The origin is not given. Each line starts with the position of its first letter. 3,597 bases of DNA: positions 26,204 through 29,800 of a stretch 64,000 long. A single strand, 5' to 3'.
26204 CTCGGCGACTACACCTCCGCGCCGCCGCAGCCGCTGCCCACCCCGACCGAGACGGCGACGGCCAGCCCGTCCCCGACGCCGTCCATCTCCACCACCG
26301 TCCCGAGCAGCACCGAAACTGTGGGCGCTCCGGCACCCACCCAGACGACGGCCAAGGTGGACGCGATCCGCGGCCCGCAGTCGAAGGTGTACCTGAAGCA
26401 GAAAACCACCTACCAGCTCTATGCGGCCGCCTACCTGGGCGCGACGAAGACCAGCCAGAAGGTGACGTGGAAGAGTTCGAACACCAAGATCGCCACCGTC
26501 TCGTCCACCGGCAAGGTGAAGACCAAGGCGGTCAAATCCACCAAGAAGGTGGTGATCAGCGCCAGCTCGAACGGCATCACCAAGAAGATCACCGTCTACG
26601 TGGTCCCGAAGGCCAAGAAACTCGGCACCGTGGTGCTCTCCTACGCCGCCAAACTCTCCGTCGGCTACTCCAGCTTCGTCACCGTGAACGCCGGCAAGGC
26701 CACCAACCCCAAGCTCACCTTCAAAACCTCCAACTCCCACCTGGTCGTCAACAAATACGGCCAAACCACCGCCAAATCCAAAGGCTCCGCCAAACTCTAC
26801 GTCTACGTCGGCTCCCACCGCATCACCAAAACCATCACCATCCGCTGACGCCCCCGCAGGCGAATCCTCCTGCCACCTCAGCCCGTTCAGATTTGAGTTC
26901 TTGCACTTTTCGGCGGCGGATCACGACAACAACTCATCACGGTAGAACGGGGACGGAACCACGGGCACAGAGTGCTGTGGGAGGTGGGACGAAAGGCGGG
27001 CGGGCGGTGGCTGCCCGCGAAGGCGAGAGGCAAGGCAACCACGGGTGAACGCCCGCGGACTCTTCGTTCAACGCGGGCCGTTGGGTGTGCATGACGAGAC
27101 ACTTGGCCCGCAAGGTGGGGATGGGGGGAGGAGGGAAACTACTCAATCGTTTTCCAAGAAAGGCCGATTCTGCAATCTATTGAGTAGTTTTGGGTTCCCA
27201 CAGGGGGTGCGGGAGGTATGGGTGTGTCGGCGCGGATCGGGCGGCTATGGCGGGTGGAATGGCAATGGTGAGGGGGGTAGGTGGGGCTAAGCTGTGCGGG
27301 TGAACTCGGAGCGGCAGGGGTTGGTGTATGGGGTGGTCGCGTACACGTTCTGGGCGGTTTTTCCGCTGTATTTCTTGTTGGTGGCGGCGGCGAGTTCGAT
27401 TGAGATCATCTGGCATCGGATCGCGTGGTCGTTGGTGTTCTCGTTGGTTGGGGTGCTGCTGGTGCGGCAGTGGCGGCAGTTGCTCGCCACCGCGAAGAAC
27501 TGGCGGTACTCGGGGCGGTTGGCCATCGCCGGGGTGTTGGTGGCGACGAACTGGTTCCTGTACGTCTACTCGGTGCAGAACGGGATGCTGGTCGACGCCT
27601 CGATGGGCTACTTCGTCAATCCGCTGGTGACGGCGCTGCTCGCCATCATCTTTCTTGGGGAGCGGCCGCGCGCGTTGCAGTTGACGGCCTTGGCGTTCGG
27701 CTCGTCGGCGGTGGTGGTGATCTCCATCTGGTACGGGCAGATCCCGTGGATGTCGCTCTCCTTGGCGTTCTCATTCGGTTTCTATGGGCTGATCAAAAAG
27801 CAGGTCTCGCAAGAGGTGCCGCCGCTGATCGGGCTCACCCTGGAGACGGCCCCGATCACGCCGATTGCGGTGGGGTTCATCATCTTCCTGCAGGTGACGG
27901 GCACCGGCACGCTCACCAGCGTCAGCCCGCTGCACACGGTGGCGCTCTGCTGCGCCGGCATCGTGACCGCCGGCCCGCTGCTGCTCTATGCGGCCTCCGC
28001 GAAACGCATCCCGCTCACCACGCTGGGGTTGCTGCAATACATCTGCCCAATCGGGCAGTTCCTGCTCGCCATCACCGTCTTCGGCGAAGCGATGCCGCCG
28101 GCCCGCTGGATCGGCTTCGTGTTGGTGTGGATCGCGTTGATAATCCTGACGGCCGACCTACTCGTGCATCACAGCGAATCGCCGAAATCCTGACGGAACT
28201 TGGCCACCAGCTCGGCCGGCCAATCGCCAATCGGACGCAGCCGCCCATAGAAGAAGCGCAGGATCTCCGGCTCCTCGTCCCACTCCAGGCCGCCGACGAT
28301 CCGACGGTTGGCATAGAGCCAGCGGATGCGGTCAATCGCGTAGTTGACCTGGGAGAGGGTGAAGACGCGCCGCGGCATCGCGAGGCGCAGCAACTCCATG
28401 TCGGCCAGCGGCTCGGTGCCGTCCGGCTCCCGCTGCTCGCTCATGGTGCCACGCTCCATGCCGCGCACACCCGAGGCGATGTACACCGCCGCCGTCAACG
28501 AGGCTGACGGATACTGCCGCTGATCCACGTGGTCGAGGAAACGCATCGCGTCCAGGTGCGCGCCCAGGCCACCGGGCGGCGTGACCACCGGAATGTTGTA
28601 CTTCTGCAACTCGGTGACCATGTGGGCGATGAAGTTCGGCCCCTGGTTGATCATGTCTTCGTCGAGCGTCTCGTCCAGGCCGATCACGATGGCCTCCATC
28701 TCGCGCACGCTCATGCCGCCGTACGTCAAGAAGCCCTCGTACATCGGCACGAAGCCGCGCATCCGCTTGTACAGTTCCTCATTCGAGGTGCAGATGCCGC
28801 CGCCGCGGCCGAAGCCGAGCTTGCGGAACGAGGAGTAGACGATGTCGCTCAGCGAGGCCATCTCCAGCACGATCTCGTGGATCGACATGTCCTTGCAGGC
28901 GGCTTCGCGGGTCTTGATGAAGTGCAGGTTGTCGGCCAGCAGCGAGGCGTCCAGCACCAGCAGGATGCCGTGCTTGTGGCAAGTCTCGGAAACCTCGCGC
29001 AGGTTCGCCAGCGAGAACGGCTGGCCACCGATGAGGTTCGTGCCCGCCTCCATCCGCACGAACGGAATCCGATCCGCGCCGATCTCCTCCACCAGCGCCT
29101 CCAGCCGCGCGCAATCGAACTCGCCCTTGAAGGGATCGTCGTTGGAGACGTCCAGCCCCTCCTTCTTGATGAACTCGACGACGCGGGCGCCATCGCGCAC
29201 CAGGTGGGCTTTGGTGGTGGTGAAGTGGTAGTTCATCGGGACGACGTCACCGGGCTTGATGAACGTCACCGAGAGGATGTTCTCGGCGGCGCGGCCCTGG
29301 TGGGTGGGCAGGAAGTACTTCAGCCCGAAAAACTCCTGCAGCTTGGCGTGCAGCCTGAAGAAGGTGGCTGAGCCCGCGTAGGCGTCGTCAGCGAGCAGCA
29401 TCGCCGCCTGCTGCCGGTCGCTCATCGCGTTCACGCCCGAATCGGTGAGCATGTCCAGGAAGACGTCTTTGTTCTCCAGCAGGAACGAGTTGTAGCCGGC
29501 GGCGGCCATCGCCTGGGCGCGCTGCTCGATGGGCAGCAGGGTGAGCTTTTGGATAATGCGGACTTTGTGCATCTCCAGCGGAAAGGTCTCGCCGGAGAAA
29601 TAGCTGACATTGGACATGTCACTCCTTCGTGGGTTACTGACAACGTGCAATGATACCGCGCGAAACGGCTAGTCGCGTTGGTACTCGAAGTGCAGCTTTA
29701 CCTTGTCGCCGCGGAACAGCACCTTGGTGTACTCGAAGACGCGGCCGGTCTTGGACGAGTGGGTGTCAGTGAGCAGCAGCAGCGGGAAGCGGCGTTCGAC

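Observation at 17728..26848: Secreted hydrolase island: GH3 glycosidase divergent from two tandem papain-like C1 cysteine peptidases, all with lysine-rich Ig-like C-terminal modules and no LPXTG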

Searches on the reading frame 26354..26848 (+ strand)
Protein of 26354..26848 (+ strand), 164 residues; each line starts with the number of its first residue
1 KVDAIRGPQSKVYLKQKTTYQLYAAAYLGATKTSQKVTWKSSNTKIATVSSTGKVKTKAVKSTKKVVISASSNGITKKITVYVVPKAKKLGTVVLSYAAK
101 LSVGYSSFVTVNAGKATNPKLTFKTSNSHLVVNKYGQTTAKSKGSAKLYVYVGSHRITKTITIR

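Call 15: search_protein_families(library=pfam, proteins=[window:26354-26848:+], max_evalue=1)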
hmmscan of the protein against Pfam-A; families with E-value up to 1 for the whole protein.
window:26354-26848:+ (164 aa): 2 families
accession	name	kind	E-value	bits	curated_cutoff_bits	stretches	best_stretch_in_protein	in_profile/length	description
PF02368.24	Big_2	-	1.4e-07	31.8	22.8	1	8-73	8-69/79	Bacterial Ig-like domain (group 2)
PF20579.4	LapA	-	0.06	14.2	27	1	92-162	4-75/99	LapA domain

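Call 41: predict_structure(alignment_id=A3)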
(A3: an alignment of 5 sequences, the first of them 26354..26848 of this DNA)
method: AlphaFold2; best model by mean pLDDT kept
length: 164 residues; sequences in the alignment: 5
mean_pLDDT: 86.6   pTM: 0.75
mean pLDDT of the five models: 86.6, 85.9, 85.7, 85.5, 85.1
residues with pLDDT >= 90: 84; 70-90: 62; 50-70: 17; < 50: 1
segments of 3 or more residues with pLDDT < 50: none
pLDDT, mean of each block of 10 residues (from residue 1): 62 91 69 71 95 92 94 85 92 88 90 84 93 89 96 91 95
secondary structure, 60 per line:
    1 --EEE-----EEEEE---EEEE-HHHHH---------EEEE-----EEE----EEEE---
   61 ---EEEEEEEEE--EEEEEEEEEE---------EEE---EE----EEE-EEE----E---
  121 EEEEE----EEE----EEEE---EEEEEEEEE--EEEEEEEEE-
elements in order: E3-5 E11-15 E19-22 H24-28 E38-41 E47-49 E54-57 E64-72 E75-84 E94-96 E106-108 E110-112 E121-125 E130-132 E137-140 E144-152 E155-163
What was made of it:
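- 26354..26848 (+): C1b polycationic tail (aa 566-729): two Big_2 domains. 28 K, 3 R, 1 D, 0 E; net +30; pI 10.5. AlphaFold2 mean pLDDT 86.6 (call 41).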

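Call 44: fold_search(model_id=the predicted structure, library=pdb)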
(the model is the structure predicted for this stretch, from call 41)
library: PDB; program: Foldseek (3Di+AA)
matches with E <= 10: 1787; with E <= 0.001: 223
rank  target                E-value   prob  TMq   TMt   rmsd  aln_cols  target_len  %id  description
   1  8gyr_A                2.5e-08  1.00  0.39  0.35  18.4       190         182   15  Crystal structure of a variable region segment of Leptospira host-interacting outer surface protein, LigA (released 2023-06-28)
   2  8gyr_B                6.4e-08  1.00  0.41  0.37  18.3       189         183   15  Crystal structure of a variable region segment of Leptospira host-interacting outer surface protein, LigA (released 2023-06-28)
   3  4uid_A                4.7e-06  1.00  0.37  0.31  14.3       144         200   14  Crystal structure of the S-layer protein SbsC domains 4 and 5 (released 2016-04-13)
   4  9g93_A                4.7e-06  1.00  0.29  0.10  14.4       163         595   17  CryoET structure of the in vitro grown Bacillus anthracis Sap S-layer (released 2024-12-18)
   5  7z4b_DW               5.8e-06  1.00  0.35  0.09  13.2       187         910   14  Bacteriophage SU10 virion (C1) (released 2022-12-28)
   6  7z47_G                6.1e-06  1.00  0.37  0.09  13.7       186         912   14  Tail of bacteriophage SU10 (released 2022-08-10)
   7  8k53_B                6.1e-06  1.00  0.29  0.10  15.1       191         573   14  Structure of the Dimeric Human CNTN2 Ig 1-6-FNIII 1-2 Domain in an Asymmetric State (released 2023-12-06)
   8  5iry_A                7.6e-06  1.00  0.35  0.13  17.7       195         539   12  Crystal structure of human Desmocollin-1 ectodomain (released 2016-06-22)
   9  5ftx                  9.0e-06  1.00  0.38  0.11  14.3       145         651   14  Structure of surface layer protein SbsC, domains 4-9 (released 2017-02-22)
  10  2iep_A                9.0e-06  1.00  0.29  0.26  16.4       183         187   10  Crystal structure of immunoglobulin-like domains 1 and 2 of the receptor tyrosine kinase MuSK (released 2006-11-28)
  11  4uic                  9.5e-06  1.00  0.38  0.10  14.6       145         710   14  Crystal structure of the S-layer protein rSbsC(31-844) (released 2016-04-13)
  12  7r5k_10               1.0e-05  1.00  0.36  0.05  12.0       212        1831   14  Human nuclear pore complex (constricted) (released 2022-06-22)
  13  7quz_DDD              1.1e-05  1.00  0.35  0.32  18.6       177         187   16  Crystal structure of the SeMet octameric C-terminal Big_2-CBM56 domains from Paenibacillus illinoisensis (Bacillus c (released 2023-02-01)
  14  5noi                  1.2e-05  1.00  0.31  0.26  14.8       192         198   10  human Robo2 extracellular domains 4-5 (released 2017-10-25)
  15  6qx4_A                1.3e-05  1.00  0.30  0.11  14.2       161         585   16  Structure of the Bacillus anthracis Sap S-layer assembly domain (released 2019-07-31)
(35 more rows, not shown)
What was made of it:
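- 26354..26848 (+): Fold matches are LigA Big_2 domains and S-layer Ig-like domains (call 44).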

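Call 69: search_solved_structures(query=A3, max_evalue=0.01)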
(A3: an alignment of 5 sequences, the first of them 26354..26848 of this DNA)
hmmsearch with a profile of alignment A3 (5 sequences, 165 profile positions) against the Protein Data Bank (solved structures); distinct sequences matched with E-value up to 0.01: 9.
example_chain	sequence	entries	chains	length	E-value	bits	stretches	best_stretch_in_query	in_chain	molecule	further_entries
9pt5_A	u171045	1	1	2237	4.4e-06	29.9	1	35-157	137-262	Teneurin-like protein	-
7quz_AAA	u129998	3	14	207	1.5e-05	28.1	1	90-164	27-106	Beta-1,3-glucanase bglH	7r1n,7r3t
9cuy_c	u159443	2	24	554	2.5e-05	27.4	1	33-164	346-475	Short tail fiber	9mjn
9ifo_A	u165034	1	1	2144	2.6e-05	27.4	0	35-157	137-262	Teneurin-Like Protein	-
7z47_G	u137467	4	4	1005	0.00021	24.4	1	2-99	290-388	Surface protein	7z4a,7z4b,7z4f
7r5j_10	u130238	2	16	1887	0.00057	23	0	100-150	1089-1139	Nuclear pore membrane glycoprotein 210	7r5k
9hcj_10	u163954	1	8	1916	0.00073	22.7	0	118-153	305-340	Nucleoporin 210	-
8zdj_S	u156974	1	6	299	0.0054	19.8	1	94-164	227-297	Tail Tube Protein (gp13)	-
8zdl_S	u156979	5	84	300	0.0054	19.8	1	94-164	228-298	Tail Tube Protein (gp13)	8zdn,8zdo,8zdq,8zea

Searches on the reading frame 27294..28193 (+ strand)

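Call 54: search_protein_families(library=pfam, proteins=[window:27294-28193:+], max_evalue=0.00001)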
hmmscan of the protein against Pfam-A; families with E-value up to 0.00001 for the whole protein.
window:27294-28193:+ (299 aa): 1 family
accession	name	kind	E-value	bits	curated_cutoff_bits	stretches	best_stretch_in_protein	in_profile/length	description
PF00892.27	EamA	-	7.7e-18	65.5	28.2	2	9-144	3-134/135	EamA-like transporter family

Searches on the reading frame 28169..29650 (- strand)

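Call 54: search_protein_families(library=pfam, proteins=[window:28169-29650:-], max_evalue=0.00001)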
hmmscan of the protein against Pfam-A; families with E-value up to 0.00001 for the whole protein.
window:28169-29650:- (493 aa): 1 family
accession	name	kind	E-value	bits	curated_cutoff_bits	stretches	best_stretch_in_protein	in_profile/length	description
PF01212.27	Beta_elim_lyase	-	3.3e-48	164.9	27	1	66-436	1-283/288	Beta-eliminating lyase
